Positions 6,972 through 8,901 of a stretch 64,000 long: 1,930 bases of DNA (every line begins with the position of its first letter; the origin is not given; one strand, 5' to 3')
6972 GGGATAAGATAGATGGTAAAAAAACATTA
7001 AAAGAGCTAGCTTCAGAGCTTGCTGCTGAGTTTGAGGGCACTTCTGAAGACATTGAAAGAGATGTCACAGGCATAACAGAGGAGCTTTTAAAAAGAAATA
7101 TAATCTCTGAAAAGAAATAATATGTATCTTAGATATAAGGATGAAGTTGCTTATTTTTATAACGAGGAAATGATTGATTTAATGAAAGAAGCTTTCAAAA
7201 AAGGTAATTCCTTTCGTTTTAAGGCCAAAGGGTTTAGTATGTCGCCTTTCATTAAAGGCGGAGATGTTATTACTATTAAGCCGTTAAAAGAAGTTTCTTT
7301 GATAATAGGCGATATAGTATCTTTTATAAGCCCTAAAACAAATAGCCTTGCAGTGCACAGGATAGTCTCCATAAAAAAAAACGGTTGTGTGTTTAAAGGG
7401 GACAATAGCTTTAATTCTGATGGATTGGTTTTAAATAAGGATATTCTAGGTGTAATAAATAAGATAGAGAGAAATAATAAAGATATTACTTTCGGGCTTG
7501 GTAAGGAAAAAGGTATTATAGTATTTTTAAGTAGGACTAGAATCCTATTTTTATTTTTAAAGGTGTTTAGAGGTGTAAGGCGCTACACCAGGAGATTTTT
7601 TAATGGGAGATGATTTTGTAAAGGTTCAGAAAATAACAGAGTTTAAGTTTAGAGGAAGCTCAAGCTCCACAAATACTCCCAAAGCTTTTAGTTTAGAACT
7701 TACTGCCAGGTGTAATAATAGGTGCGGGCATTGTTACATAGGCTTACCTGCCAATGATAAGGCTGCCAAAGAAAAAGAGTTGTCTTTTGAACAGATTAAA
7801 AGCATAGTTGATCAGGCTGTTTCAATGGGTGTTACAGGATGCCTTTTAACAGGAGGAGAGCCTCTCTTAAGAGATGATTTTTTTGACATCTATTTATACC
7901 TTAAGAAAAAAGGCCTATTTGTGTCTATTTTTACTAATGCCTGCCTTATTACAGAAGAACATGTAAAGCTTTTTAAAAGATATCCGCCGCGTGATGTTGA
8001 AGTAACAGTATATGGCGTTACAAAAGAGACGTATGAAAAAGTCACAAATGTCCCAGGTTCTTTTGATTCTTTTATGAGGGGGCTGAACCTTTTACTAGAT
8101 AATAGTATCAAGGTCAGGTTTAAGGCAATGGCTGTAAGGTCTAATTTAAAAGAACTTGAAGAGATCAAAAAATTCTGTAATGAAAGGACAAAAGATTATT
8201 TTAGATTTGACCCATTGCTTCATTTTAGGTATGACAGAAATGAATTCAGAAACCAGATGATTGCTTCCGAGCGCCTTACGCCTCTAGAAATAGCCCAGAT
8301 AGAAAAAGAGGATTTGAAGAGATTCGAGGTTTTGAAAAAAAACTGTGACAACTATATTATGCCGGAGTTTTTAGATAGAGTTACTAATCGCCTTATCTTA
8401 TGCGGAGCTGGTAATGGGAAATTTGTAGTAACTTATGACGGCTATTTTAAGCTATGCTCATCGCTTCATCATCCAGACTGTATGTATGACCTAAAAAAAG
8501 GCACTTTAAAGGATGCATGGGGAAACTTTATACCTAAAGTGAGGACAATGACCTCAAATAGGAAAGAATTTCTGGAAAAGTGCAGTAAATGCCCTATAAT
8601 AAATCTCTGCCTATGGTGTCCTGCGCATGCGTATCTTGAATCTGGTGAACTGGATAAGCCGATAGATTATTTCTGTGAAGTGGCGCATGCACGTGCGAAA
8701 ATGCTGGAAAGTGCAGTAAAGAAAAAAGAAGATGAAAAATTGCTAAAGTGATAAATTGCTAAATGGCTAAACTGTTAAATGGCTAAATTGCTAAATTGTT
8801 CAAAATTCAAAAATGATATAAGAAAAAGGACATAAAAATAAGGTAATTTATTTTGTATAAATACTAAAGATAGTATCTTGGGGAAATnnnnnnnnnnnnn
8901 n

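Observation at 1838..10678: Candidate novel RiPP biosynthetic island: three paralogous rSAM-SPASM maturases, two Cys-rich precursors, RRE, peptidase, nucleotidyltransferase, HPr-kinase-like domain and ABC exporter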

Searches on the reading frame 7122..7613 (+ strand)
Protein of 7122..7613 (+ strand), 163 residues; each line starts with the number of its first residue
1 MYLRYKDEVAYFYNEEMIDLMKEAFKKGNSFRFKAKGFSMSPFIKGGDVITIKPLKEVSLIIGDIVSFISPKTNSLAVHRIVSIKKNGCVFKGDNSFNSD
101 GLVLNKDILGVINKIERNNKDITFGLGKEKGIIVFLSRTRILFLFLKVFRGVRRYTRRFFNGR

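Call 4: search_protein_families(library=ncbifam, proteins=[window:7122-7613:+], max_evalue=0.01)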
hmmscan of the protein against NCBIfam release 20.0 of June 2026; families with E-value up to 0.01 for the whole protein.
window:7122-7613:+ (163 aa): 4 families
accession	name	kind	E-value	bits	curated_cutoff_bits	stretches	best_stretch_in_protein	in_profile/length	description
TIGR02228.1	sigpep_I_arch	equivalog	1.5e-11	44.4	51.85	1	37-116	38-122/158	signal peptidase I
TIGR02754.1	sod_Ni_protease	equivalog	6.5e-07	29.8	63.25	1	34-99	2-70/90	nickel-type superoxide dismutase maturation protease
NF046067.1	SigPepSipWBacil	equivalog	4.3e-06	26.4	190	1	39-109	47-122/189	signal peptidase I SipW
TIGR02227.1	sigpep_I_bact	equivalog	0.00012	22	47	1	33-104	23-96/162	signal peptidase I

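Call 5: search_protein_families(library=pfam, proteins=[window:7122-7613:+], max_evalue=0.01)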
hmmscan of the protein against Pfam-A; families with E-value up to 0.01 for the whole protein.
window:7122-7613:+ (163 aa): 1 family
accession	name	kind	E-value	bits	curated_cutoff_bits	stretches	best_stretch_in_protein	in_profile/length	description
PF00717.28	Peptidase_S24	-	4.9e-06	26.7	23.3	1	13-97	17-97/116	Peptidase S24-like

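Call 80: search_protein_families(library=padloc, proteins=[window:7122-7610:+], max_evalue=0.001)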
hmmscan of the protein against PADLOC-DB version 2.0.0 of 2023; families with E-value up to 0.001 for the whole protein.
window:7122-7610:+ (163 aa): 0 families

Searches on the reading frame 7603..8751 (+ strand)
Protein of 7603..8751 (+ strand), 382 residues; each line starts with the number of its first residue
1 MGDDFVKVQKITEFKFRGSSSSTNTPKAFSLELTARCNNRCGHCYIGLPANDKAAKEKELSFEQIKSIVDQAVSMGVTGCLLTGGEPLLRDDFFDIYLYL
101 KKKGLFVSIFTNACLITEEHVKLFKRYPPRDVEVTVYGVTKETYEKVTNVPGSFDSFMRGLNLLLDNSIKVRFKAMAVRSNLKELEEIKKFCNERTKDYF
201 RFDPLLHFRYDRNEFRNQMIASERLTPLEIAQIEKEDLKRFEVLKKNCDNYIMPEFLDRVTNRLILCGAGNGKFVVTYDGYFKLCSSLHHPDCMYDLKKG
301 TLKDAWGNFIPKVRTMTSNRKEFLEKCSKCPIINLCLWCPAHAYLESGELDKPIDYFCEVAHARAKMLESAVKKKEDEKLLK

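Call 4: search_protein_families(library=ncbifam, proteins=[window:7603-8751:+], max_evalue=0.01)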
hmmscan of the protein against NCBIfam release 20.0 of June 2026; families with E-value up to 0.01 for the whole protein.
window:7603-8751:+ (382 aa): 70 families (the best 25 are shown)
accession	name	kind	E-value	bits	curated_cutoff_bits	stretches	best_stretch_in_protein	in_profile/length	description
TIGR04545.1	rSAM_ahbD_hemeb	equivalog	4.2e-31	108.6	500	1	31-194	4-164/339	heme b synthase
TIGR04251.1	SCM_rSAM_ScmF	equivalog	9.1e-28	97.6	400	1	32-366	9-347/353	SynChlorMet cassette radical SAM/SPASM protein ScmF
TIGR04051.1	rSAM_NirJ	equivalog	8.1e-26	90.8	515.45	1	32-210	7-178/354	heme d1 biosynthesis radical SAM protein NirJ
TIGR02668.1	moaA_archaeal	equivalog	1.1e-25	90.3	325.25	1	30-318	13-296/303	GTP 3',8-cyclase MoaA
TIGR04054.1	rSAM_NirJ1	equivalog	1.2e-24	86.7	650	1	12-202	23-207/387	putative heme d1 biosynthesis radical SAM protein NirJ1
TIGR04053.2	TIGR04053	equivalog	4.3e-24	85.4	395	1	25-194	6-175/366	TIGR04053 family radical SAM/SPASM domain-containing protein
TIGR04250.1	SCM_rSAM_ScmE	equivalog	9.4e-24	84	400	2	25-192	1-165/358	SynChlorMet cassette radical SAM/SPASM protein ScmE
TIGR03962.1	mycofact_rSAM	equivalog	1.4e-23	83.6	265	1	24-196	9-177/339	mycofactocin radical SAM maturase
TIGR04546.1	rSAM_ahbC_deAc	equivalog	1.8e-23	83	650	1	32-195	44-203/390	12,18-didecarboxysiroheme deacetylase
TIGR04055.1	rSAM_NirJ2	equivalog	2.5e-23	83.1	500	1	30-349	3-314/326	putative heme d1 biosynthesis radical SAM protein NirJ2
TIGR04340.1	rSAM_ACGX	hypoth_equivalog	3.1e-23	82.5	400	1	28-350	4-330/341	radical SAM/SPASM domain protein, ACGX system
NF045574.1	sacti_mat_StsB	exception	1.1e-22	80.5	625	1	33-194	102-258/466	StsB family radical SAM/SPASM domain sactipeptide maturase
TIGR04347.1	pseudo_SAM_Halo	equivalog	2.8e-22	79.5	525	1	32-205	43-212/390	TIGR04347 family pseudo-SAM/SPASM protein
NF001199.0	PRK00164.2-1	equivalog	1.1e-20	74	231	1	28-286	13-268/308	GTP 3',8-cyclase MoaA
TIGR02666.1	moaA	equivalog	4.2e-20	72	284.05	1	31-225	14-212/336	GTP 3',8-cyclase MoaA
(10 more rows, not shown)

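Call 5: search_protein_families(library=pfam, proteins=[window:7603-8751:+], max_evalue=0.01)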
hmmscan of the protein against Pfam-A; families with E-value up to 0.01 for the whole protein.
window:7603-8751:+ (382 aa): 3 families
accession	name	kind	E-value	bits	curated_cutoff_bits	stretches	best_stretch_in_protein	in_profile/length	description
PF04055.27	Radical_SAM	-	2e-25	90.3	29.5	1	32-191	2-165/166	Radical SAM superfamily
PF13186.11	SPASM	-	0.0031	18.2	21.5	1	267-331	1-67/67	Iron-sulfur cluster-binding domain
PF13353.11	Fer4_12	-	0.0058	17.4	22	0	35-92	13-68/137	4Fe-4S single cluster domain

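Call 39: search_solved_structures(query=window:7603-8748:+, max_evalue=0.001)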
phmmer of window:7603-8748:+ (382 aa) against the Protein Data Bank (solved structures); distinct sequences matched with E-value up to 0.001: 7.
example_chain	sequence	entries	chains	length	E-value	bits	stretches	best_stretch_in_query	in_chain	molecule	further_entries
6efn_A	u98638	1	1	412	2.3e-10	43.4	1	23-216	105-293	Sporulation killing factor maturation protein SkfB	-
7vob_C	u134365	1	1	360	7.7e-08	35.1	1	29-194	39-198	Cytosylglucuronate decarboxylase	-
7voc_C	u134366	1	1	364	7.9e-08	35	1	29-194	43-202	Cytosylglucuronate decarboxylase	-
2fb2_A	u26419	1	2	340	1e-05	28.1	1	29-150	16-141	Molybdenum cofactor biosynthesis protein A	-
6c8v_A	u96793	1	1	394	1.3e-05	27.7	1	25-159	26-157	Coenzyme PQQ synthesis protein E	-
1tv7_A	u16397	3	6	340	1.7e-05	27.4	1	29-150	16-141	Molybdenum cofactor biosynthesis protein A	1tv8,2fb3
8wm2_A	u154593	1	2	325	0.0005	22.5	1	28-114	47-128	Fe-S radical SAM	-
